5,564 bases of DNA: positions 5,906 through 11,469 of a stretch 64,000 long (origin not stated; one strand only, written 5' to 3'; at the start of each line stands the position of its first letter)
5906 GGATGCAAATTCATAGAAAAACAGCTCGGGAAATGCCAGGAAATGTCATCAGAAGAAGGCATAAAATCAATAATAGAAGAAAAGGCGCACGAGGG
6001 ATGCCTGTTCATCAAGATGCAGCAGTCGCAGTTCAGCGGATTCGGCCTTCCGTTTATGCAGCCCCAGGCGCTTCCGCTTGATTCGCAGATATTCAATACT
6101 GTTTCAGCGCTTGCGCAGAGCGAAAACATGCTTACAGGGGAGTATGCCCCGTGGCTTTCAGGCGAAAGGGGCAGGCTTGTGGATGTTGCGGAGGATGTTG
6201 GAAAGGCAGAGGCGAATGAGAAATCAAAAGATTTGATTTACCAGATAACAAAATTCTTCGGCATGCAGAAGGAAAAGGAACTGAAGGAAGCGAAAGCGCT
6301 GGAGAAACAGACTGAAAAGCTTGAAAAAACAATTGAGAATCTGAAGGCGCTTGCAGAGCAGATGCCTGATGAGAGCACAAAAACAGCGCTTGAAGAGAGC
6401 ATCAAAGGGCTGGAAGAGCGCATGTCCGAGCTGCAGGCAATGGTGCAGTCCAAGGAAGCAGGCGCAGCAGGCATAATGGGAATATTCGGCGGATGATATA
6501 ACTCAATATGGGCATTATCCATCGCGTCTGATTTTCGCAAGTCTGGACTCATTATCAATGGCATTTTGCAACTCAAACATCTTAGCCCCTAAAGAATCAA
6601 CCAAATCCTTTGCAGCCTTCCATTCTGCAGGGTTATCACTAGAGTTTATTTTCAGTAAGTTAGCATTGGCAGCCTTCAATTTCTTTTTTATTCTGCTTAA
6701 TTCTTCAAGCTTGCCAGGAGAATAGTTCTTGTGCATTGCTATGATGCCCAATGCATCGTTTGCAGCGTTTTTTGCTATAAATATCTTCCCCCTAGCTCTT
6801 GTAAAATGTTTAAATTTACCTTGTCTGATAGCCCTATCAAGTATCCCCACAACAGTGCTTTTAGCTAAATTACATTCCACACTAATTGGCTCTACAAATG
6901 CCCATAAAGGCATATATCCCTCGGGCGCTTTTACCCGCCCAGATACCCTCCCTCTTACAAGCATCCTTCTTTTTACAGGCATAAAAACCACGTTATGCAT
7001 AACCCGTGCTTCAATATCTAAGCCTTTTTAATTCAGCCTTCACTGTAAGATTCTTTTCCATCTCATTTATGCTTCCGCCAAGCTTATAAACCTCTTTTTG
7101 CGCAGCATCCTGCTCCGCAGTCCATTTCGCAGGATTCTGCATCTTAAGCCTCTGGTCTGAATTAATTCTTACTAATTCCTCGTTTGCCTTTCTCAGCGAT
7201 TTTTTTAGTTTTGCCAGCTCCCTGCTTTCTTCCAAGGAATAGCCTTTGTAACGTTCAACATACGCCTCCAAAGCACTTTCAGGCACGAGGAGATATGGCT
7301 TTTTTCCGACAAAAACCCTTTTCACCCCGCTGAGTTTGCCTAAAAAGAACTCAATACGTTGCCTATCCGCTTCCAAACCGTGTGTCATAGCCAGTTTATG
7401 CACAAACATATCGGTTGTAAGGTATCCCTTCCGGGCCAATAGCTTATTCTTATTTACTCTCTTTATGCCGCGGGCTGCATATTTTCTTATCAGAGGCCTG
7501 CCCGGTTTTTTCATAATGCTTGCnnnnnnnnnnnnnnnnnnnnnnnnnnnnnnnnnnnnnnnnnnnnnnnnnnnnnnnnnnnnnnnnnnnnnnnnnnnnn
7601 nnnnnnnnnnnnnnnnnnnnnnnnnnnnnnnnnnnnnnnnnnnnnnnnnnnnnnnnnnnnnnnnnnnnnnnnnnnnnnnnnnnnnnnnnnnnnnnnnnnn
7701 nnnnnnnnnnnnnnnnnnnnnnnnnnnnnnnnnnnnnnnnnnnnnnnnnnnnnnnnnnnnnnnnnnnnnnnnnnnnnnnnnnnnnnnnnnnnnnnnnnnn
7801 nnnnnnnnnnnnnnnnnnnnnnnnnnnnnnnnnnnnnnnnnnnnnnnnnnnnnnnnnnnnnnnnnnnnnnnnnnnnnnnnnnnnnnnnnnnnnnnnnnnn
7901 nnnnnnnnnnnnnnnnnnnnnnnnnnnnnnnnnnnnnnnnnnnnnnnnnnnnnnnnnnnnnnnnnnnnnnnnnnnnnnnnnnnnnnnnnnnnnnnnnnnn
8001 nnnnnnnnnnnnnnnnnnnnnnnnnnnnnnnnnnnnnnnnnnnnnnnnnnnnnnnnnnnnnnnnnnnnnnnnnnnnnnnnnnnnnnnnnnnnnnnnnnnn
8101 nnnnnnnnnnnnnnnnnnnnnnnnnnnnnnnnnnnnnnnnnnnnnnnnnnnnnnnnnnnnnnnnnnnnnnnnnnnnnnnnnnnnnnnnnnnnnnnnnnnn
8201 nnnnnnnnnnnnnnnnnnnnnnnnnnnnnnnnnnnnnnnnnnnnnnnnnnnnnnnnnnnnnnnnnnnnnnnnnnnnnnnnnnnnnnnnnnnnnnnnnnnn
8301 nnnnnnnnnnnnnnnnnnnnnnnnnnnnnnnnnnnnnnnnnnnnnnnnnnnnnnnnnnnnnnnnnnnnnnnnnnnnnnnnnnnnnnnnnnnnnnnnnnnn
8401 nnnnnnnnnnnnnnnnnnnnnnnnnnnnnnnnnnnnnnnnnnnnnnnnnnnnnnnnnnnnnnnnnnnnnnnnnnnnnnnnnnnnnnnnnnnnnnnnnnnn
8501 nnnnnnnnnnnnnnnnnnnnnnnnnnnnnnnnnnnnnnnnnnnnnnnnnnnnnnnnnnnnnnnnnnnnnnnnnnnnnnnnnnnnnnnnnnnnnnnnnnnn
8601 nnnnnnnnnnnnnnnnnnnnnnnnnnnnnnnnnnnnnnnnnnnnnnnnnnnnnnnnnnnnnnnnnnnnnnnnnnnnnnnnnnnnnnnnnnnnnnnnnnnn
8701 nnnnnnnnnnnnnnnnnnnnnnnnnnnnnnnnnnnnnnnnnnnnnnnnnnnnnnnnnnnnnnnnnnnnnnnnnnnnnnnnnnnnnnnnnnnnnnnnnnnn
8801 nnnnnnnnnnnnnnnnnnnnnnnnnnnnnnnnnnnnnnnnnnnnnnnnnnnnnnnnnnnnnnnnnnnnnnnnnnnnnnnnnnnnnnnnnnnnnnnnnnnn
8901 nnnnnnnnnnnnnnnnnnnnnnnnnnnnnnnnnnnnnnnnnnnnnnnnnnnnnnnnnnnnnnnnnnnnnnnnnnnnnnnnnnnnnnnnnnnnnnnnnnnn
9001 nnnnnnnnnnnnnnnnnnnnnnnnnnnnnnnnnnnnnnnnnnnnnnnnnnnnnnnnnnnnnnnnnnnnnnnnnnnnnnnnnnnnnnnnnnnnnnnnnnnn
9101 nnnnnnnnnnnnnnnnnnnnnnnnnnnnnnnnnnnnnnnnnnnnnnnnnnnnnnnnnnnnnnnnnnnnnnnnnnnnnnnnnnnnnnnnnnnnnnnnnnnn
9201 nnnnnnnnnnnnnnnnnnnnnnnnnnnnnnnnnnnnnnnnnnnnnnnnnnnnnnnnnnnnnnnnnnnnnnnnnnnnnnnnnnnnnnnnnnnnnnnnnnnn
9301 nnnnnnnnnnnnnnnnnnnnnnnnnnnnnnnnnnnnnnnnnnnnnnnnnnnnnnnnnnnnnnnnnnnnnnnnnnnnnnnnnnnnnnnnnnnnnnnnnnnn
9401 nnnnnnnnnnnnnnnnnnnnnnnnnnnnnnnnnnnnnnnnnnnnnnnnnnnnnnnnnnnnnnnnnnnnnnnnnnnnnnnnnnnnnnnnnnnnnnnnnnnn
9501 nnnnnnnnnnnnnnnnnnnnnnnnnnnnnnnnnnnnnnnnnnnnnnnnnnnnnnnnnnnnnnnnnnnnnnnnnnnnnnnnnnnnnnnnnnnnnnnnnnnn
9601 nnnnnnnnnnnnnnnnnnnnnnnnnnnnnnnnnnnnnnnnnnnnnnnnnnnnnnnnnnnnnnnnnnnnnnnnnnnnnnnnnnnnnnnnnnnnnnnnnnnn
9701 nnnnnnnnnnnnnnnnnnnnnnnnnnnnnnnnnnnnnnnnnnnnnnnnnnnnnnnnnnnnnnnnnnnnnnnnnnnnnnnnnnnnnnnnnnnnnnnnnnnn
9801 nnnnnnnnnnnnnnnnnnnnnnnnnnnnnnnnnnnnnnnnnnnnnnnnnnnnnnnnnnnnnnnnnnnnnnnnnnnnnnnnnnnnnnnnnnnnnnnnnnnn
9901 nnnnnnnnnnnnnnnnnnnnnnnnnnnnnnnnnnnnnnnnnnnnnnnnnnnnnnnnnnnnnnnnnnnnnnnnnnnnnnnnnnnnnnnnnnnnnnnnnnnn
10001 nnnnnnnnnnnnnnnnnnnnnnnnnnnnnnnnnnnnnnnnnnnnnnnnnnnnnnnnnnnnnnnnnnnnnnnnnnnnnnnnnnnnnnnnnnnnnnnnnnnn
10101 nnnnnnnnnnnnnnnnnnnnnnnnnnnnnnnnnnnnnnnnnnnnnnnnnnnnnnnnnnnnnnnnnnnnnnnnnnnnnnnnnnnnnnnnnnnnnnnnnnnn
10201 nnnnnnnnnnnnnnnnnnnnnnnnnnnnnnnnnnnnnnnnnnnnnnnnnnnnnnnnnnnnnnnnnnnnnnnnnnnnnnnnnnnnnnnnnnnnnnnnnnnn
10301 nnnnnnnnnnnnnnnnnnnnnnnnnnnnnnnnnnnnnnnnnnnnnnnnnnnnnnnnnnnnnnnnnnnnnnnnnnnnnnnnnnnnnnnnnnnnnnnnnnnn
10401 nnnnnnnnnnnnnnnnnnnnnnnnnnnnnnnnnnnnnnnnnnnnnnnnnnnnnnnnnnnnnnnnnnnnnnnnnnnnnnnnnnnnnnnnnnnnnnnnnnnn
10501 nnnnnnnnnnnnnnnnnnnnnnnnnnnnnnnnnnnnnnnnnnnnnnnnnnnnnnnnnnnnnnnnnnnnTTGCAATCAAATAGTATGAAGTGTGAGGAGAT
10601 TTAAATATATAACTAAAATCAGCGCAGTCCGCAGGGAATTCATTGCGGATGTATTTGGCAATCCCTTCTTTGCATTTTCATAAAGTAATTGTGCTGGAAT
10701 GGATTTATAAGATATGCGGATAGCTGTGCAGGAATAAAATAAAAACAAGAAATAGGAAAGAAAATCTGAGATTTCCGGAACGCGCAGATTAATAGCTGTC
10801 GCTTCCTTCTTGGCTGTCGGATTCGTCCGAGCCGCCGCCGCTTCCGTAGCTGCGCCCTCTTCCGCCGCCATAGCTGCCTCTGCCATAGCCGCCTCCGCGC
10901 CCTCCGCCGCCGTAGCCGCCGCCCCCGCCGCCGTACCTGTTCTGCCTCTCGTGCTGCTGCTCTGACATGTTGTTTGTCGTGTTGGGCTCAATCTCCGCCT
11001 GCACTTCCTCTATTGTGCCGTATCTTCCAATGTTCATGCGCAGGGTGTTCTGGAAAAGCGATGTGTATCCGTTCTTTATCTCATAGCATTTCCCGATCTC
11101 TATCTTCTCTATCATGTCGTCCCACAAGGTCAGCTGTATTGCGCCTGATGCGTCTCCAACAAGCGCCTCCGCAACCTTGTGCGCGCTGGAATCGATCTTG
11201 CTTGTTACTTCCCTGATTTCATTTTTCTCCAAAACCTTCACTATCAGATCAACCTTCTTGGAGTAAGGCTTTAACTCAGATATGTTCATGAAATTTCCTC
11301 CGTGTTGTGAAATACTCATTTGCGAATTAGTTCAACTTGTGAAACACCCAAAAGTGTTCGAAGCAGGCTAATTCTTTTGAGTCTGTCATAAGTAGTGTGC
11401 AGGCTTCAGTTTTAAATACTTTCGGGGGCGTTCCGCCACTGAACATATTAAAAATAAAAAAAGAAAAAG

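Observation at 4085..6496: Secreted 803-aa protein with duplicated FG/Q-rich nucleoporin-like regions, Cys-rich repeats, a mucin-like stalk and a coiled coil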

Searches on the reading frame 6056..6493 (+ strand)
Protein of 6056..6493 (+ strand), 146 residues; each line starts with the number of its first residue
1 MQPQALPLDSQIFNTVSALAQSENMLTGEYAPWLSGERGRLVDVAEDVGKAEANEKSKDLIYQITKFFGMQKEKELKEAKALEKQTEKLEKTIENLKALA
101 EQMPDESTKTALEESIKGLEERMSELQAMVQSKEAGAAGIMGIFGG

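Call 41: find_homologous_proteins(query=A4, max_evalue=0.001)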
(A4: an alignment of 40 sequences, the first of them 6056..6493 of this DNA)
Query A4 (40 sequences) (146 aa, profile of the alignment): 1 proteins with E <= 0.001 among 7840 candidates.
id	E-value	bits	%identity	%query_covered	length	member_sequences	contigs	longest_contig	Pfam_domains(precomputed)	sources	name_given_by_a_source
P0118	1.9e-28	117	26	81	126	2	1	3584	-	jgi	jgi:hypothetical protein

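Call 48: predict_structure(alignment_id=A4)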
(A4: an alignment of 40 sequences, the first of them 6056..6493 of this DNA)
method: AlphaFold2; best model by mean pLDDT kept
length: 146 residues; sequences in the alignment: 40
mean_pLDDT: 86.1   pTM: 0.78
mean pLDDT of the five models: 86.1, 85.5, 85.2, 82.4, 80.1
residues with pLDDT >= 90: 76; 70-90: 51; 50-70: 19; < 50: 0
segments of 3 or more residues with pLDDT < 50: none
pLDDT, mean of each block of 10 residues (from residue 1): 74 90 87 92 91 76 66 90 95 95 93 94 93 86 61
secondary structure, 60 per line:
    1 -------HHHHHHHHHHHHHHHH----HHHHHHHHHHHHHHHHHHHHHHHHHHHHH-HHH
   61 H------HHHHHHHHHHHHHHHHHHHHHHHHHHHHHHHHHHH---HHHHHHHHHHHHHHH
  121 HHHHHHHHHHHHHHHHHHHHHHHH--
elements in order: H8-23 H28-56 H58-61 H68-102 H106-144
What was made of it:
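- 6077..6454 (+): Family-defining C-terminal module (aa 665-790): a four-helix bundle that includes the K-D/G-x-x-Y-x3-F-[FL]-G-[ML] motif (aa 715-727) and the helical hairpin 725-759 / 763-800. AF2 with a 40-sequence MSA gives pLDDT 86 and pTM 0.78 (call 48).
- On Long oligomeric coiled-coil stalk (tetrabrachion-like): The AF2 monomer packs the helices into a four-helix bundle (call 48).
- Checked: With a 40-sequence alignment the 'coiled coil' models as part of an intramolecular four-helix bundle (pLDDT 86, pTM 0.78; call 48).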

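Call 50: find_encoding_contigs(protein=P0118, flank=5000, max_places=2)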
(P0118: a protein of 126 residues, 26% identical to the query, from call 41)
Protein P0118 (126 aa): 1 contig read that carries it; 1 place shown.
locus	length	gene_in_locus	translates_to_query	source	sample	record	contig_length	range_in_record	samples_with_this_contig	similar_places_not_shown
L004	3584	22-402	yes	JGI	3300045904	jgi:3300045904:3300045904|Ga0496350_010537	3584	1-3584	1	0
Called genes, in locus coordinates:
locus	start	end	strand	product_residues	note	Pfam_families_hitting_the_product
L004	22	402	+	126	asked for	-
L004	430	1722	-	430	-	PF03951:Gln-synt_N, PF00120:Gln-synt_C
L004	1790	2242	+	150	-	PF13404:HTH_AsnC-type, PF13412:HTH_24, PF01037:AsnC_trans_reg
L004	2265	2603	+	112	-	PF01655:Ribosomal_L32e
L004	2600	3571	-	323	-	PF19289:PmbA_TldD_3rd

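Call 56: find_related_loci(query=A6, collection=genome_contigs, flank=6000)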
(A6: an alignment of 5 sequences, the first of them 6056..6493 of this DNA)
Query A6 (146 aa) in genome_contigs; peptide patterns used: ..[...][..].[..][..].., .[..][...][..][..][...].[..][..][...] (x = any residue, [..] = any of these).
118 stretches matched a pattern; 2 encode a relative of the query (tblastn E <= 1e-3); 2 distinct loci.
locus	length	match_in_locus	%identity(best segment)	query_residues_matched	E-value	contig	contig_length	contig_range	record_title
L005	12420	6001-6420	48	11-146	2e-36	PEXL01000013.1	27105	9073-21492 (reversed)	MAG: Candidatus Diapherotrites archaeon CG08_land_8_20_14_0_20_34_12 CG08_land_8_20_14_0.20_scaffold_1861_c, whole genom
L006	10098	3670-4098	43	8-146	7e-32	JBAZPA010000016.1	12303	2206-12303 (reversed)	MAG: archaeon isolate SO_2017_SWC_19 scaffold_4449_c1_LP-4_2017, whole genome shotgun sequence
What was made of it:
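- Tried and rejected: A narrower alignment found 2 loci (call 56).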

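Call 65: search_solved_structures(query=A4, max_evalue=1)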
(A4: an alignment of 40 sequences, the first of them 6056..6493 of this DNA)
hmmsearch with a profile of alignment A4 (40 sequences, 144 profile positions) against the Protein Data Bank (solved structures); distinct sequences matched with E-value up to 1: 23.
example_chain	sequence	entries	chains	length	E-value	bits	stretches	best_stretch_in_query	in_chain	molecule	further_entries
8qae_A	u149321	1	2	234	8.4e-05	25.8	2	74-136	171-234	sc-apCC-6-SLLA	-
8qaf_A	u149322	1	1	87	0.0018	21.4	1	76-135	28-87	sc-apCC-8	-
8p4y_A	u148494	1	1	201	0.011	18.9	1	75-128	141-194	Protein origami triangle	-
8a3k_UNK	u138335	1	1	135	0.036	17.2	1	75-136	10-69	sc-apCC-4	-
5apt_A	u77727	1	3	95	0.11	15.7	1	72-129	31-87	GENERAL CONTROL PROTEIN GCN4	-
5apx_A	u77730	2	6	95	0.14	15.3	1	72-129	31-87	GENERAL CONTROL PROTEIN GCN4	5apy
8gjg_A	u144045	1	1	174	0.14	15.3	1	74-124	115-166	gluc_A04_0005 Binder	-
5tgw_A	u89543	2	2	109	0.15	15.2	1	75-129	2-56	PS1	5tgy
3jqh_A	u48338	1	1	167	0.17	15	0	82-123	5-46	C-type lectin domain family 4 member M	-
5zvk_A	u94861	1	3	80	0.18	15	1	51-116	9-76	Human Coronavirus MERS HR1 motif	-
5apu_A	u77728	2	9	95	0.18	14.9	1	72-129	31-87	GENERAL CONTROL PROTEIN GCN4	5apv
7upo_C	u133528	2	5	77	0.2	14.8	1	53-104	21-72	DHT03 protein C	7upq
9y5f_A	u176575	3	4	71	0.27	14.4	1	81-133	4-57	rv-SNARE/sc-t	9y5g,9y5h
5abs_A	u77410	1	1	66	0.32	14.1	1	76-121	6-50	SH3 DOMAIN-CONTAINING KINASE-BINDING PROTEIN 1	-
5zhy_A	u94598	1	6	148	0.33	14.1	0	74-102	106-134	Spike glycoprotein, Spike glycoprotein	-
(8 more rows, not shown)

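Call 75: fold_search(model_id=the predicted structure, library=pdb)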
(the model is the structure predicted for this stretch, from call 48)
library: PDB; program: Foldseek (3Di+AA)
matches with E <= 10: 498; with E <= 0.001: 0
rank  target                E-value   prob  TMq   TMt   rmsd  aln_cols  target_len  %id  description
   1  8qae_A                1.4e-02  1.00  0.62  0.45   4.0       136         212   21  X-ray crystal structure of a de novo designed single-chain antiparallel 6-helix alpha-helical barrel, sc-apCC-6-SLLA (released 2024-07-03)
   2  2lqg_MODEL_1_A        7.6e-02  1.00  0.50  0.53   5.8       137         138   13  Solution Structure of the R4 domain of talin (released 2013-02-13)
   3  3zcj_D                1.1e-01  1.00  0.63  0.50   5.0       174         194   14  Crystal structure of Helicobacter pylori T4SS protein CagL in a tetragonal crystal form with a helical RGD-motif (6 Mo (released 2013-10-09)
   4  7aqs_X                1.2e-01  0.92  0.35  0.32  18.1       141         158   13  Crystal structure of E. coli DPS in space group P1 (released 2021-09-01)
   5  6gcm_B                1.3e-01  0.92  0.35  0.33  18.1       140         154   11  Escherichia coli DPS (released 2019-05-01)
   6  1dps_D                1.3e-01  0.91  0.35  0.33  18.8       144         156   12  THE CRYSTAL STRUCTURE OF DPS, A FERRITIN HOMOLOG THAT BINDS AND PROTECTS DNA (released 1998-09-16)
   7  5xgo_A                1.4e-01  0.89  0.34  0.32  18.4       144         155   12  The Ferritin E-Domain: Toward Understanding Its Role in Protein Cage Assembly Through the Crystal Structure of a Maxi- (released 2018-02-28)
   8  3zcj_C                1.6e-01  0.99  0.62  0.51   5.3       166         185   15  Crystal structure of Helicobacter pylori T4SS protein CagL in a tetragonal crystal form with a helical RGD-motif (6 Mo (released 2013-10-09)
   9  8pv9                  1.7e-01  0.91  0.35  0.33  18.2       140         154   13  Structure of DPS determined by cryoEM at 100 keV (released 2023-11-29)
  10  6b0d_C                1.7e-01  0.90  0.34  0.32  18.5       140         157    9  An E. coli DPS protein from ferritin superfamily (released 2018-09-19)
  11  8ouc_CCC              1.7e-01  0.90  0.34  0.31  18.5       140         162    9  Escherichia coli DPS (released 2023-05-03)
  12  5xgo_B                1.7e-01  0.85  0.34  0.32  18.4       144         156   12  The Ferritin E-Domain: Toward Understanding Its Role in Protein Cage Assembly Through the Crystal Structure of a Maxi- (released 2018-02-28)
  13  9u78_A                1.8e-01  1.00  0.57  0.70   4.5       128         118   14  Single Chain Protein of De Novo Designed Helix Bundles-4EH2 with KDPV Loop (released 2025-04-09)
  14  3ge4_A                1.8e-01  0.82  0.34  0.31  19.1       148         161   13  Crystal structure of ferritin:DNA-binding protein DPS from Brucella Melitensis (released 2009-03-03)
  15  4m32_A                1.8e-01  0.75  0.34  0.31  19.2       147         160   16  Crystal structure of gated-pore mutant D138N of second DNA-Binding protein under starvation from Mycobacterium smegmat (released 2014-03-05)
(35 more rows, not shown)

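Call 81: find_related_loci(query=A6, collection=viral_contigs, flank=5000)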
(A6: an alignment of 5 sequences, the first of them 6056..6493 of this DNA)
Query A6 (146 aa) in viral_contigs; peptide patterns used: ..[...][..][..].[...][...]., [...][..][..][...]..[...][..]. (x = any residue, [..] = any of these).
86 stretches matched a pattern, but none encodes a relative of the query by tblastn (E <= 1e-3).
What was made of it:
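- Tried and rejected: A viral contig scan found no relatives (call 81).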

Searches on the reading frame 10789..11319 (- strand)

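Call 25: search_protein_families(library=pfam, proteins=[window:10789-11319:-], max_evalue=0.001)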
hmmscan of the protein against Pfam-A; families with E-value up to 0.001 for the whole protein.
window:10789-11319:- (176 aa): 2 families
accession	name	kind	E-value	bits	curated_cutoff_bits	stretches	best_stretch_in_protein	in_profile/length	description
PF21473.3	Ssb-like_OB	-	4.8e-14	52.8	24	1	16-104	1-96/97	Single-stranded DNA binding protein Ssb-like, OB fold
PF01336.31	tRNA_anti-codon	-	0.00042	20.6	27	1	42-98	11-70/75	OB-fold nucleic acid binding domain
